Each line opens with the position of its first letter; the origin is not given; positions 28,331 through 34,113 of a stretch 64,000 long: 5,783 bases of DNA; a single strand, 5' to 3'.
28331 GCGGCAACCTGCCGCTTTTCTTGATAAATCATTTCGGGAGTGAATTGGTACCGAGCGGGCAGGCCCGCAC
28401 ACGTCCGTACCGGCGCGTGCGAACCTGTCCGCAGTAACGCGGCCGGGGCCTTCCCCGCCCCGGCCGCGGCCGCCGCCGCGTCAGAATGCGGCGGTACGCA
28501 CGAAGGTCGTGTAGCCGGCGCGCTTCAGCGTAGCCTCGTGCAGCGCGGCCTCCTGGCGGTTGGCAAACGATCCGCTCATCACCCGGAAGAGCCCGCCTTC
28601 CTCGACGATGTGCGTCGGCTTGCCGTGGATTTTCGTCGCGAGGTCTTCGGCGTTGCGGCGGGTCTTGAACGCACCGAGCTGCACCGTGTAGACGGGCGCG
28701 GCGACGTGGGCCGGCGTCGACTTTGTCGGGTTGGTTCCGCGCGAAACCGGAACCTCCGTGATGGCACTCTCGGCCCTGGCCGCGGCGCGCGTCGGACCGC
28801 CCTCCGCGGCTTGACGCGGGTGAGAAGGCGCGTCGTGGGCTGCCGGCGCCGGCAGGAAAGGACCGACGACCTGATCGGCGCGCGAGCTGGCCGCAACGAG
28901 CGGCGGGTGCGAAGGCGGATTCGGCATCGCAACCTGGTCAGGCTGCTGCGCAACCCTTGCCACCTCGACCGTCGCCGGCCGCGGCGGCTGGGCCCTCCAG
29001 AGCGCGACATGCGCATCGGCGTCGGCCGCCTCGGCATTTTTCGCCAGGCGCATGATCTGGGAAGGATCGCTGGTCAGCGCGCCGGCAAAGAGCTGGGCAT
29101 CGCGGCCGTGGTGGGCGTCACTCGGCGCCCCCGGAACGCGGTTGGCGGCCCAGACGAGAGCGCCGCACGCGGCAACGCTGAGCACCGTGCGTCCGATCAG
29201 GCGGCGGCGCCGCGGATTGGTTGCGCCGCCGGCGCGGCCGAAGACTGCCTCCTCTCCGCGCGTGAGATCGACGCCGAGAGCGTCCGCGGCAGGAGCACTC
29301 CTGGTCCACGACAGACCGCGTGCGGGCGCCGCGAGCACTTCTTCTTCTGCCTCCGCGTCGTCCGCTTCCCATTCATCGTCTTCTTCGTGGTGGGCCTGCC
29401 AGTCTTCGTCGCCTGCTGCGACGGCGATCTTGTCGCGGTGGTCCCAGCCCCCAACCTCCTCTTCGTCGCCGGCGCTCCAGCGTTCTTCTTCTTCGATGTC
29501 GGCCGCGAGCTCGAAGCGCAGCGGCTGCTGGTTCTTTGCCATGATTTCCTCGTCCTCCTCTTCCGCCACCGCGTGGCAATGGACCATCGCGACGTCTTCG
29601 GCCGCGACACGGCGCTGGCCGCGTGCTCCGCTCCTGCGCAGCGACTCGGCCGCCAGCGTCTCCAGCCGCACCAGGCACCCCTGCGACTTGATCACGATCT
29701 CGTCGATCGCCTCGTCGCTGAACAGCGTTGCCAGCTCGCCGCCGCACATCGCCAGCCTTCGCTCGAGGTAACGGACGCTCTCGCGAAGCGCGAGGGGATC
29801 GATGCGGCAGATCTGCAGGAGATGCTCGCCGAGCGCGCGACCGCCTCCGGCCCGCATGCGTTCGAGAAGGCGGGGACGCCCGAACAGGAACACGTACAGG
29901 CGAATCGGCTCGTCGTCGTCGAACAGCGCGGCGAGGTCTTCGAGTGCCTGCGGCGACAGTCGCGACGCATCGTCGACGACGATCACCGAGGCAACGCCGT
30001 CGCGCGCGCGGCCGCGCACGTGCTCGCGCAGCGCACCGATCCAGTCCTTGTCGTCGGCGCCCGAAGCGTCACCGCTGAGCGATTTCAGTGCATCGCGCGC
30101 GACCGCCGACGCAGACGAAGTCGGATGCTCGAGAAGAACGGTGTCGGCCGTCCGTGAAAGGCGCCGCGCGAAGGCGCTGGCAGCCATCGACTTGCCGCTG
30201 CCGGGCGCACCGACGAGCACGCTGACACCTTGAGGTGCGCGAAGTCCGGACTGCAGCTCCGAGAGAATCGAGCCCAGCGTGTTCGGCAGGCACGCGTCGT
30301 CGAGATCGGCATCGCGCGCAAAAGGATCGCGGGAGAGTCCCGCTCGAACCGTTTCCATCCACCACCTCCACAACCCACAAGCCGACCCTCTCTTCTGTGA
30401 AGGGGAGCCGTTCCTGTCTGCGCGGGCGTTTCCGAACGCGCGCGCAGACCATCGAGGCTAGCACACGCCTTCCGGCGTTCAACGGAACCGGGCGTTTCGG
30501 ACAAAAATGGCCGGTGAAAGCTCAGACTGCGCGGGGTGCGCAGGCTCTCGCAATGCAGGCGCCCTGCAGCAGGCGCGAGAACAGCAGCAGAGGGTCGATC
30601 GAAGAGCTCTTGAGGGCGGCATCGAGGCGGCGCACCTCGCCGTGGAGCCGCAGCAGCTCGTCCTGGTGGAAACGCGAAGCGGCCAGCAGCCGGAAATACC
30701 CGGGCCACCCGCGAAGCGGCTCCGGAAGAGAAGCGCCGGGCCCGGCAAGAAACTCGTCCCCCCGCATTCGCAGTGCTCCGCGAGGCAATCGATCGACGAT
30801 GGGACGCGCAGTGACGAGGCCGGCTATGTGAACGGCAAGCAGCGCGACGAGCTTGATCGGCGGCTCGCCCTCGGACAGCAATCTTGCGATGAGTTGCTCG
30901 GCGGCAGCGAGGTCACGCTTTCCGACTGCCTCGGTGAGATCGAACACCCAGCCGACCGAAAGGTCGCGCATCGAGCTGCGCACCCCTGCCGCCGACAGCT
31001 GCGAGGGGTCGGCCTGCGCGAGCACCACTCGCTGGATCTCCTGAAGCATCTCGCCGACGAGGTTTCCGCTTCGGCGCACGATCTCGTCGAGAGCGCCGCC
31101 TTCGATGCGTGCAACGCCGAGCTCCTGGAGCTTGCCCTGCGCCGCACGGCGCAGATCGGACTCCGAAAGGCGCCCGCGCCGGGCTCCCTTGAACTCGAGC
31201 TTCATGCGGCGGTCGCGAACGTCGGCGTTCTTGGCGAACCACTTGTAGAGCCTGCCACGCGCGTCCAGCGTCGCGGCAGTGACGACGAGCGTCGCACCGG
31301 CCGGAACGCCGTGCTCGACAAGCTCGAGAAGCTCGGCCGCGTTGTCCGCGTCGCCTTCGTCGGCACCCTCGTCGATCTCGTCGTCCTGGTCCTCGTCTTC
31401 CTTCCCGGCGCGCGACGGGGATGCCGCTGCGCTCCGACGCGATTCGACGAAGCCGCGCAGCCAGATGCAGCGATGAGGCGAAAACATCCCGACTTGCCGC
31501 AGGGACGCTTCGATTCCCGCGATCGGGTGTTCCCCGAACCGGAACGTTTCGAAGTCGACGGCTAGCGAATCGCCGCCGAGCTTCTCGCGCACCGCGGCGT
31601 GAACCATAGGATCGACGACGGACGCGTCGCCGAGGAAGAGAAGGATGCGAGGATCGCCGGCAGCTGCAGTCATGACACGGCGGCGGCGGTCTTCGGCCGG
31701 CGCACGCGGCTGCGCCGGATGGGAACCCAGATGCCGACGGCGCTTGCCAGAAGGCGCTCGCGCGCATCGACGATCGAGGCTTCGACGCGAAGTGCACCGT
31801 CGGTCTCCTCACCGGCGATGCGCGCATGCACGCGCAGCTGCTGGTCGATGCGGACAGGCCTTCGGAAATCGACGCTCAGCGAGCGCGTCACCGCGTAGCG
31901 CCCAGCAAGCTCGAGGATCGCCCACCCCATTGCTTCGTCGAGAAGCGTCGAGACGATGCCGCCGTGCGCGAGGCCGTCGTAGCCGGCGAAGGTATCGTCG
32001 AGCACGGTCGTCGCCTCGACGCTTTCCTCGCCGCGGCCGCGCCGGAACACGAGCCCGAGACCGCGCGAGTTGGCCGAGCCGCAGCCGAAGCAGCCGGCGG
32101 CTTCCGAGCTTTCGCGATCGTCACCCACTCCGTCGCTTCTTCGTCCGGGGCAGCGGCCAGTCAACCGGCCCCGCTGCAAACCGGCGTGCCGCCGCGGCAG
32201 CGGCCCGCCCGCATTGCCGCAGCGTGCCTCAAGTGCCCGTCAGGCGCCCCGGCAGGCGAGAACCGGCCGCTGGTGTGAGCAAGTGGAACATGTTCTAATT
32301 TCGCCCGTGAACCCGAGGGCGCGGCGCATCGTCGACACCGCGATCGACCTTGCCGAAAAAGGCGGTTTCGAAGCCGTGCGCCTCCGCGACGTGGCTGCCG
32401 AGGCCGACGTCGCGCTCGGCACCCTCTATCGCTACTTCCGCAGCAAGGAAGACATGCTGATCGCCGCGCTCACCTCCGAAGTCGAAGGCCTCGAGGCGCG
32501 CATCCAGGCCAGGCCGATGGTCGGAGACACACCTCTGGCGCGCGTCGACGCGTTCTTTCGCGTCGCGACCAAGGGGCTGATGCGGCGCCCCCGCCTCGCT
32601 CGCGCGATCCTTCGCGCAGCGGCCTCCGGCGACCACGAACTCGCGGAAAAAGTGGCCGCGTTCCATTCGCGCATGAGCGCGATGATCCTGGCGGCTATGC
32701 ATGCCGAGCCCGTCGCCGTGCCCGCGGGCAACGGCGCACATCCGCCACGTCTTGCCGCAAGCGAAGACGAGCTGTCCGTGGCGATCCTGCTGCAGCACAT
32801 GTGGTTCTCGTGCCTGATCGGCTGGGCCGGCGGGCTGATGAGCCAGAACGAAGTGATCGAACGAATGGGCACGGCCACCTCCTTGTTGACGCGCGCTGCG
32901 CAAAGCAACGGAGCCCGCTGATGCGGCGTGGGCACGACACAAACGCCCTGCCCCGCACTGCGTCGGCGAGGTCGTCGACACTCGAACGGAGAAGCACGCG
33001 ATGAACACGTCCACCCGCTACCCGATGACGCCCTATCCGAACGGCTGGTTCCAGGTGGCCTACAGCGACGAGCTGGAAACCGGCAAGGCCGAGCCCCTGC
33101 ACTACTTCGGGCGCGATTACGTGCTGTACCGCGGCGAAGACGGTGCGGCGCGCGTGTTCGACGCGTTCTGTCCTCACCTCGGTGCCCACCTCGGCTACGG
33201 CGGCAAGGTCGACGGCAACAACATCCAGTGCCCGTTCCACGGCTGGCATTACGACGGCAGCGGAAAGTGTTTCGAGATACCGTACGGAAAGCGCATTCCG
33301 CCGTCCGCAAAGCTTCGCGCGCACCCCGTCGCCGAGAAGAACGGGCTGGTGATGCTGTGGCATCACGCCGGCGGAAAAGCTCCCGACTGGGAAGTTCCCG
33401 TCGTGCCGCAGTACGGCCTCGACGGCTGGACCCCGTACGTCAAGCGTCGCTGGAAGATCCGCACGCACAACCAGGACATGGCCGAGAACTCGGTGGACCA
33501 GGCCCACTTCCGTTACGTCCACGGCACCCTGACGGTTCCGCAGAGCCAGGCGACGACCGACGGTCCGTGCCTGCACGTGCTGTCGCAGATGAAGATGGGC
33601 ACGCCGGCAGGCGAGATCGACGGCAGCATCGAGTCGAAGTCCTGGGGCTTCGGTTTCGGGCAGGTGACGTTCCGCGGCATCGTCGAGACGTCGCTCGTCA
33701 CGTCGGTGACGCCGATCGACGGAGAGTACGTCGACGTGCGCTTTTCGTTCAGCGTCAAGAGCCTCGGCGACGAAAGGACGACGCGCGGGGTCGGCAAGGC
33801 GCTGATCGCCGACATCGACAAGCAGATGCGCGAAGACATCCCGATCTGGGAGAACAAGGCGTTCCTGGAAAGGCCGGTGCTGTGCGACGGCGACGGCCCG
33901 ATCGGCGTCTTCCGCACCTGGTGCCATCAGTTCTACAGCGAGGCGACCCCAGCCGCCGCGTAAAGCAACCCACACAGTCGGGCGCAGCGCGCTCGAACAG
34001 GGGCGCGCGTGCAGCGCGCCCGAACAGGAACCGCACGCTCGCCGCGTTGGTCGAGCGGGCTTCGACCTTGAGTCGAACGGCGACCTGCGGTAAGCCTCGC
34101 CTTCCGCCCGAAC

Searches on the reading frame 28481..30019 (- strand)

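Call 67: search_protein_families(library=pfam, proteins=[window:28481-30019:-], max_evalue=0.0001)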
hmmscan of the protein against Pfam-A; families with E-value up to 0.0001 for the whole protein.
window:28481-30019:- (512 aa): 2 families
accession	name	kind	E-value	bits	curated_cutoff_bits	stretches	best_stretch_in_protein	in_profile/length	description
PF05036.18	SPOR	-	3.7e-13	50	21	1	443-509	4-76/76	SPOR domain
PF13401.12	AAA_22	-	3.5e-05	24.6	27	1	10-55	85-130/130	AAA domain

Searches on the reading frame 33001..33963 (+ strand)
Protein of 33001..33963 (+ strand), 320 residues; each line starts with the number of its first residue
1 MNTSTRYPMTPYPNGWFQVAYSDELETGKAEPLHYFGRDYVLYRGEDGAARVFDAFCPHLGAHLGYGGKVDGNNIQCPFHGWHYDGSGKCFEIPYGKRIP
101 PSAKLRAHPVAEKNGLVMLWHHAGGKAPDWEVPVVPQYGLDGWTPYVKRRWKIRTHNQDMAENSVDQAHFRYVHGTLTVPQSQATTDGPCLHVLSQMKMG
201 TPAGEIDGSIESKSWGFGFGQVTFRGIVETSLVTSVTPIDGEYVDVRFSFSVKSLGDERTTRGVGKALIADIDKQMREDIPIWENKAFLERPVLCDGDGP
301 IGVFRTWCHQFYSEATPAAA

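Call 15: search_protein_families(library=ncbifam, proteins=[window:33001-33963:+], max_evalue=0.0001)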
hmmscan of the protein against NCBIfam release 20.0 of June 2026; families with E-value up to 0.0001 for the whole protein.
window:33001-33963:+ (320 aa): 4 families
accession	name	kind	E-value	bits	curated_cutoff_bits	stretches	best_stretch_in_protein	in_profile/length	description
NF052579.1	BetMthstMoxSdmAMthl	equivalog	2.3e-24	86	600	1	13-175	15-179/351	4beta-methylsterol monooxygenase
TIGR02377.1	MocE_fam_FeS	subfamily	2.3e-06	27.5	136.15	1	16-118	2-98/101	MocE family 2Fe-2S type ferredoxin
NF042946.1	3PPDioc_HcaE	equivalog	4e-05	22.8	830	1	34-101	57-125/450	3-phenylpropionate/cinnamic acid dioxygenase subunit alpha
TIGR03229.1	benzo_1_2_benA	equivalog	7.2e-05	21.8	780.95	0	34-93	57-117/433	benzoate 1,2-dioxygenase large subunit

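Call 17: search_solved_structures(query=window:33001-33963:+, max_evalue=0.001)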
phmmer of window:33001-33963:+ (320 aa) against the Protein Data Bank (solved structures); distinct sequences matched with E-value up to 0.001: 43.
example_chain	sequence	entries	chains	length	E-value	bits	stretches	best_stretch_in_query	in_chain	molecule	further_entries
4qdc_A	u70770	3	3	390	6.1e-46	160.3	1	10-314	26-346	3-ketosteroid 9alpha-hydroxylase oxygenase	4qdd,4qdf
4qdf_B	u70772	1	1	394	2.4e-43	151.7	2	12-179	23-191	3-ketosteroid 9alpha-hydroxylase oxygenase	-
2zyl_A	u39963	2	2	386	9e-36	126.8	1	10-315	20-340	POSSIBLE OXIDOREDUCTASE | 3-ketosteroid-9-alpha-monooxygenase oxygenase subunit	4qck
6wnc_A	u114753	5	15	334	1.1e-20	77.2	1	14-182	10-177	SxtDIOX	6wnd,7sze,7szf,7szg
6wn3_A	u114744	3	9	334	8e-19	71.1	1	14-175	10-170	SxtT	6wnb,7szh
3gb4_A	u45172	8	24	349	4e-17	65.5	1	13-175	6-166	DdmC | Dicamba O-demethylase, oxygenase component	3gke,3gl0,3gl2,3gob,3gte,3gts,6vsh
7qwt_A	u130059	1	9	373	1.6e-15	60.2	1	14-185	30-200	Rieske (2Fe-2S) domain protein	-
7fhr_A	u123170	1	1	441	4.9e-15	58.6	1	16-176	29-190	Putative Phthalate 4,5-dioxygenase, subunit alpha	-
9ina_A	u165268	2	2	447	1.3e-14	57.2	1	28-175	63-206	Rieske (2Fe-2S) domain protein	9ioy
7fjl_A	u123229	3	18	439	1.5e-12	50.5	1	32-181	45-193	Rieske (2Fe-2S) domain protein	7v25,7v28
6icp_A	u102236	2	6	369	3.9e-10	42.5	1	56-182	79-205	Methylxanthine N1-demethylase NdmA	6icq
6ick_A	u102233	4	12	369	3.9e-10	42.5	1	56-182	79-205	Methylxanthine N1-demethylase NdmA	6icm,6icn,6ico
6icl_A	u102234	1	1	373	1.1e-07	34.4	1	52-180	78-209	Methylxanthine N3-demethylase NdmB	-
6y9c_A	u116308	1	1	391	1.1e-06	31.2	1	13-88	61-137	Carnitine monooxygenase oxygenase subunit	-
6y8j_A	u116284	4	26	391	1.1e-06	31.2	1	13-88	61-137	Carnitine monooxygenase oxygenase subunit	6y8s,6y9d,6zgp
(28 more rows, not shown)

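Call 57: search_solved_structures(query=window:33001-33963:+, max_evalue=1e-30, show_alignments=3)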
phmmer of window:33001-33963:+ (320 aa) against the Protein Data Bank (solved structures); distinct sequences matched with E-value up to 1e-30: 3.
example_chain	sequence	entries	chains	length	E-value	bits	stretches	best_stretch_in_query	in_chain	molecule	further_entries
4qdc_A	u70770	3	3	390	6.1e-46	160.3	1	10-314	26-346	3-ketosteroid 9alpha-hydroxylase oxygenase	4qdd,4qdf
4qdf_B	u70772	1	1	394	2.4e-43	151.7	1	12-179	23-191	3-ketosteroid 9alpha-hydroxylase oxygenase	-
2zyl_A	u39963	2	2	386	9e-36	126.8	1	10-315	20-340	POSSIBLE OXIDOREDUCTASE | 3-ketosteroid-9-alpha-monooxygenase oxygenase subunit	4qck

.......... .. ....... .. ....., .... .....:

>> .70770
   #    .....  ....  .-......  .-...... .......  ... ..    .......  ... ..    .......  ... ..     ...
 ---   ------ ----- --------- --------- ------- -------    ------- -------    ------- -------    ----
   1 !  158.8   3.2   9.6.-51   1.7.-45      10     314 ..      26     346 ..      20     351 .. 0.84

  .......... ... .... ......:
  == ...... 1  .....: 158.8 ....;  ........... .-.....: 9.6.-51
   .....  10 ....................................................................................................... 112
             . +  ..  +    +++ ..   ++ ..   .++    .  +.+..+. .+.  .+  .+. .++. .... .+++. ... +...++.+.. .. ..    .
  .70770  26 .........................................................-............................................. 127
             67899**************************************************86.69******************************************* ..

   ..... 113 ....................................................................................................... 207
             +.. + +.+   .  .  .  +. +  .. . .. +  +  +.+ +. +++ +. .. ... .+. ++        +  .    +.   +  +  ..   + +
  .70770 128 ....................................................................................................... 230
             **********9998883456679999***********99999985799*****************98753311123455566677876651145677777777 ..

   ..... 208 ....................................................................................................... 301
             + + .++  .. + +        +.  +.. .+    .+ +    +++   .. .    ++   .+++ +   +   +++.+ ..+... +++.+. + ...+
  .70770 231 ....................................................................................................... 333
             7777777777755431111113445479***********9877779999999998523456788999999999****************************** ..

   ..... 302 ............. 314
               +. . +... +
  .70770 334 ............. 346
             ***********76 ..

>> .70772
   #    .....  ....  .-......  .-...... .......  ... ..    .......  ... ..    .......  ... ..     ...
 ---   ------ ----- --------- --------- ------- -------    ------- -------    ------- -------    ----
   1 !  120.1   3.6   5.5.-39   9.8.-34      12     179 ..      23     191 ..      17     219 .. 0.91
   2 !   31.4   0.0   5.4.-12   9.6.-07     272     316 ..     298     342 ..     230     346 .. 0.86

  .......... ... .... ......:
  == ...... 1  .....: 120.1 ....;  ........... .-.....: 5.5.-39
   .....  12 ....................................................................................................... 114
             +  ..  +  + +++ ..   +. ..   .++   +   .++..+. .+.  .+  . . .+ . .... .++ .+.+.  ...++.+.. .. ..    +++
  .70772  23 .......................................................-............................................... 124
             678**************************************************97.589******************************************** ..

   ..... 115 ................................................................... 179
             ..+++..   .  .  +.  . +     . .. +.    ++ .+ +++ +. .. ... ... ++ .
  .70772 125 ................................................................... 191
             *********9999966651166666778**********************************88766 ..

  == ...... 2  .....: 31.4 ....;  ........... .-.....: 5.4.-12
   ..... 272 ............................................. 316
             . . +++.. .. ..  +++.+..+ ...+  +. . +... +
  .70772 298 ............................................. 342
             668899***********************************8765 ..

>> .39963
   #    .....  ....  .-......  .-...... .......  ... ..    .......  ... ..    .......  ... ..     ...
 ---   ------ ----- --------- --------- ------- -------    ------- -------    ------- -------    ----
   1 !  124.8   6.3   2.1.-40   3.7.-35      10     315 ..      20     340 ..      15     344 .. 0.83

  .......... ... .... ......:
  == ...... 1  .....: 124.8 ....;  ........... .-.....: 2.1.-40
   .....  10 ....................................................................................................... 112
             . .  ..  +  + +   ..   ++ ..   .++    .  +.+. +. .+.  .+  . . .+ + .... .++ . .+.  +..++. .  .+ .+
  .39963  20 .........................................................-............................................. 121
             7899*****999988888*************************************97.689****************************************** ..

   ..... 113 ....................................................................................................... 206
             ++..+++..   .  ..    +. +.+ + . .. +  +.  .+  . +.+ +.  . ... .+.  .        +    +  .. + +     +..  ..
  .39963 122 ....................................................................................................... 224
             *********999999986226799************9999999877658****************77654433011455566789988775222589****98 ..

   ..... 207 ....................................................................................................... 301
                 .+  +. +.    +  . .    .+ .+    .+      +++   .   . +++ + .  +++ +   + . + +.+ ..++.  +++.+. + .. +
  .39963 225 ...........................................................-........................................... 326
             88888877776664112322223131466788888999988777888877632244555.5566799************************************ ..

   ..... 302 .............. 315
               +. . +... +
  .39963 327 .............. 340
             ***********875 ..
